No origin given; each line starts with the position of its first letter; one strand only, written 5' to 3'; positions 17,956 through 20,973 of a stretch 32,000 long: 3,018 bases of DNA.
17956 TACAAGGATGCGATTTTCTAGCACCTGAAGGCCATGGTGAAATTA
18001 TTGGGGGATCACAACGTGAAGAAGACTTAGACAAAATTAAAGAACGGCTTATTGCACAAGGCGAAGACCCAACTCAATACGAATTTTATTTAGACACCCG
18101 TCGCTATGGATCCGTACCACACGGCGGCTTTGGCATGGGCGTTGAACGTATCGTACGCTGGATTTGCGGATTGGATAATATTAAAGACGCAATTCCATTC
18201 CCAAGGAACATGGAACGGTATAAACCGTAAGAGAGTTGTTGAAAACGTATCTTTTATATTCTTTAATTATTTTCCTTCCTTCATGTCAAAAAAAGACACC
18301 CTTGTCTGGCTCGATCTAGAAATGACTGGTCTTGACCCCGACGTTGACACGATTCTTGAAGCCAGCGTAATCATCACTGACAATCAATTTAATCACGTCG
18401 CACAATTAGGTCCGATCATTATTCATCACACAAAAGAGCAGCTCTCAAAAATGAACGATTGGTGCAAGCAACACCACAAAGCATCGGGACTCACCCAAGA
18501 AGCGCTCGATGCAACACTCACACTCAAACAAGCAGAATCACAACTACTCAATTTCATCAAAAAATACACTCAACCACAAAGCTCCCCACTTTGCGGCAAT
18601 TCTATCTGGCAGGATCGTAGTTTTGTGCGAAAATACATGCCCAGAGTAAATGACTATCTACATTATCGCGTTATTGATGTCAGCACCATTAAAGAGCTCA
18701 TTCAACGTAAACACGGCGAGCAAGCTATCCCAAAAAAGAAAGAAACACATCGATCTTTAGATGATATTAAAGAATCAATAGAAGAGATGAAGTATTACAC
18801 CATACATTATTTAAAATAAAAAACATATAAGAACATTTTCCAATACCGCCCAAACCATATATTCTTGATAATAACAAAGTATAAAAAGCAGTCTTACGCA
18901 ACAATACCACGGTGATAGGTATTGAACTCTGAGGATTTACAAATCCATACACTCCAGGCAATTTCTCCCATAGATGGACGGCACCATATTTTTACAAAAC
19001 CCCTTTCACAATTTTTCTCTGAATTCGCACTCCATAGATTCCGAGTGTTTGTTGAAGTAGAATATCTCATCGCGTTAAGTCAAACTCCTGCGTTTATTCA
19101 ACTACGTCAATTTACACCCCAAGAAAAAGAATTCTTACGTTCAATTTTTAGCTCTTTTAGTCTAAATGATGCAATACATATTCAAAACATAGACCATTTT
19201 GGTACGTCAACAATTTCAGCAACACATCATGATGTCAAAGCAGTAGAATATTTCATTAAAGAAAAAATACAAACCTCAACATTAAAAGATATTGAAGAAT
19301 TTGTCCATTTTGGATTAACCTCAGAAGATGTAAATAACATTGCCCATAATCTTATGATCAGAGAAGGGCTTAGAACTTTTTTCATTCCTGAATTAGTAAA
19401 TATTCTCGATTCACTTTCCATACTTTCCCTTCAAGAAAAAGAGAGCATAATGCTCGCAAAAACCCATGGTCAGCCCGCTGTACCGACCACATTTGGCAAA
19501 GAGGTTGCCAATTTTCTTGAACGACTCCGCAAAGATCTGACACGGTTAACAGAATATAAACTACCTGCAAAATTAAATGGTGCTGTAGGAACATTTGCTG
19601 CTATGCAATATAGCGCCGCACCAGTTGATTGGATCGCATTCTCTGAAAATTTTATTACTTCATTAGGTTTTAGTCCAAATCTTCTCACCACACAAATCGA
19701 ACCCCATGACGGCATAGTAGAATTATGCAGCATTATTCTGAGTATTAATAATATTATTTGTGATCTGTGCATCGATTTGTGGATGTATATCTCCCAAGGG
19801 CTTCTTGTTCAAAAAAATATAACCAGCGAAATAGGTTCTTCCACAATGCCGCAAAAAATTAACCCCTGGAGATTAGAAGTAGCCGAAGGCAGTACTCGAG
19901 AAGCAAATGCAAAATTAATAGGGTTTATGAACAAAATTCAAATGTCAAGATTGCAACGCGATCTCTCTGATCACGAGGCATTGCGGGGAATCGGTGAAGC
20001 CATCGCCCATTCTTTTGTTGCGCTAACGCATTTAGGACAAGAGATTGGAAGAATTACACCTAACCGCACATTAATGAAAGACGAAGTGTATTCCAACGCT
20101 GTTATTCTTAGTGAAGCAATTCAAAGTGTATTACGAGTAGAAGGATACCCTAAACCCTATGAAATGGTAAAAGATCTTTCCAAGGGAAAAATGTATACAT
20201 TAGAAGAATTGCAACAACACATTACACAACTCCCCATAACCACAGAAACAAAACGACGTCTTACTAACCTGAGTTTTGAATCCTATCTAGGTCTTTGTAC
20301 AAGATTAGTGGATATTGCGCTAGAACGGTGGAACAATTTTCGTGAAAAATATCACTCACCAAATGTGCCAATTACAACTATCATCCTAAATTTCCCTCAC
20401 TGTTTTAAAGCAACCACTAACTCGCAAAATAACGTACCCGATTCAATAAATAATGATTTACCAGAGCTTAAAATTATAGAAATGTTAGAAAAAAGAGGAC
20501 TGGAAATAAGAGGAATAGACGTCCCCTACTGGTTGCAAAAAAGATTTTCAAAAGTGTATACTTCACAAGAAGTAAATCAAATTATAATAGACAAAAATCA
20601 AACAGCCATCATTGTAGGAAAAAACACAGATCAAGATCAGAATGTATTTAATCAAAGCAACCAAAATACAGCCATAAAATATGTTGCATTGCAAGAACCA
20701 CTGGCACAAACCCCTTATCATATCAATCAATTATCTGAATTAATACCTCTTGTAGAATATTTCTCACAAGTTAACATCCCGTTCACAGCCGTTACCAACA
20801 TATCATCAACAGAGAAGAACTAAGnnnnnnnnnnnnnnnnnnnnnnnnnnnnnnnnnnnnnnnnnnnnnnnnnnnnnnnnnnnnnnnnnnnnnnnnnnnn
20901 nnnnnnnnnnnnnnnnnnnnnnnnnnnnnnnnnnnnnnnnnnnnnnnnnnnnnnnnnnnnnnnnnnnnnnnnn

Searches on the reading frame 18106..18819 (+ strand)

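Call 10: search_protein_families(library=pfam, proteins=[window:18106-18819:+], max_evalue=0.01)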
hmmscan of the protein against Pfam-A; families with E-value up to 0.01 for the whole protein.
window:18106-18819:+ (237 aa): 2 families
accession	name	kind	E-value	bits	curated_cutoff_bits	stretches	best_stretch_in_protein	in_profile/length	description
PF00929.31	RNase_T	-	3.1e-28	99.8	24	1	67-227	1-163/164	Exonuclease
PF16473.11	Rv2179c-like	-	6.9e-09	36.1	27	1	68-226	4-171/177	3'-5' exoribonuclease Rv2179c-like domain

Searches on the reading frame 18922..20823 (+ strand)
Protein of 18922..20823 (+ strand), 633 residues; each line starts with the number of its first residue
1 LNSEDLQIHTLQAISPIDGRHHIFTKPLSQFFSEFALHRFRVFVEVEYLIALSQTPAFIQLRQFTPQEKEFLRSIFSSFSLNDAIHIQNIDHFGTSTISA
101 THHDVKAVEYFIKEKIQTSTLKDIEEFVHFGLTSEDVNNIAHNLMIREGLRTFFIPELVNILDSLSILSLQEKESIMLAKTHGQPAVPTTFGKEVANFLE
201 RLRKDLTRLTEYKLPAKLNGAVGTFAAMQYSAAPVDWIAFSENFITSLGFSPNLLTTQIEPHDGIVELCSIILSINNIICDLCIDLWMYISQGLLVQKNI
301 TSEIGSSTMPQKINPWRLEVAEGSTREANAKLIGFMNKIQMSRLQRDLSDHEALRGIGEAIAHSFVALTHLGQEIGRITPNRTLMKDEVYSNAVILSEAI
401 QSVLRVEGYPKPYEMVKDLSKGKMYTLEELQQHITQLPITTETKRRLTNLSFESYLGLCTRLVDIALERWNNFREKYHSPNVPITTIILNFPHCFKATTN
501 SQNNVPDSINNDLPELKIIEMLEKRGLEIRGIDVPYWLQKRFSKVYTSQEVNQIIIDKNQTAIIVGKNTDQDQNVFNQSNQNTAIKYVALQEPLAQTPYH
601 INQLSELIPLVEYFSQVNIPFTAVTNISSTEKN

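Call 10: search_protein_families(library=pfam, proteins=[window:18922-20823:+], max_evalue=0.01)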
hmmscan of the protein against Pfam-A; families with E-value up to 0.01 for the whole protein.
window:18922-20823:+ (633 aa): 2 families
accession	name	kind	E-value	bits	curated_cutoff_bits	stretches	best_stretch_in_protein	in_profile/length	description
PF00206.25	Lyase_1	-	1.9e-42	146.2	27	1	25-323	7-305/312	Lyase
PF08328.16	ASL_C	-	5.4e-29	101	35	1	342-455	1-114/115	Adenylosuccinate lyase C-terminal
